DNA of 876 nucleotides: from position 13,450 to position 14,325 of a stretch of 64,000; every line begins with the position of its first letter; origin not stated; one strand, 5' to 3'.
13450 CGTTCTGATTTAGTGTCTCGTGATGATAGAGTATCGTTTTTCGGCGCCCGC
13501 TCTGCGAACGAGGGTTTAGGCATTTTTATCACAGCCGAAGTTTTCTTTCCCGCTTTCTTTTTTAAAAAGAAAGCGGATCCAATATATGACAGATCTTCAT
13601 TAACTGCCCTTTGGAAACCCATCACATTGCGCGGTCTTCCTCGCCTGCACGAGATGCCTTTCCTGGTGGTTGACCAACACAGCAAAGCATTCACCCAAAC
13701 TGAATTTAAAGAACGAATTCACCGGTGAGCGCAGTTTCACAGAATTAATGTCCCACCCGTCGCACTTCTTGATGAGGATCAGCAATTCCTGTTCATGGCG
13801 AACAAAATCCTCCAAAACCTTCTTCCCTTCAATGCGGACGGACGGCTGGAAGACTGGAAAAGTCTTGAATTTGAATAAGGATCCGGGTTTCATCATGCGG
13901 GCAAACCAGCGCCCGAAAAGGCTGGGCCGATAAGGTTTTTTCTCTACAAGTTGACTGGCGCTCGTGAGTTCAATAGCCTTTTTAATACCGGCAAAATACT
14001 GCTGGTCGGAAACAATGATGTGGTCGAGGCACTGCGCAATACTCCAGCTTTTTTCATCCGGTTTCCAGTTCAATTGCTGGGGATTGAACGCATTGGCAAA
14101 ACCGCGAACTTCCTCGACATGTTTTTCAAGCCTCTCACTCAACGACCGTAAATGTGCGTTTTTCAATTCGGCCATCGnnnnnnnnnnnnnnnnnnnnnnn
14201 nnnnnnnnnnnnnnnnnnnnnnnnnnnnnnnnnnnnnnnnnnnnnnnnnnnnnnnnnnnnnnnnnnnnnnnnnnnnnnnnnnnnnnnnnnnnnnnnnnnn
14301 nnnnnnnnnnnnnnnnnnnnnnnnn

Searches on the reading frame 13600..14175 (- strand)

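Call 19: search_protein_families(library=pfam, proteins=[window:13600-14175:-], max_evalue=0.00001)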
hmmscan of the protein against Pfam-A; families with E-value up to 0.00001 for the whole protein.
window:13600-14175:- (191 aa): 1 family
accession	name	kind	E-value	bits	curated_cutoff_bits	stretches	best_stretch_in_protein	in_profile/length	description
PF12867.12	DinB_2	-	9.8e-14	52.3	24.8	1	16-177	2-127/128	DinB superfamily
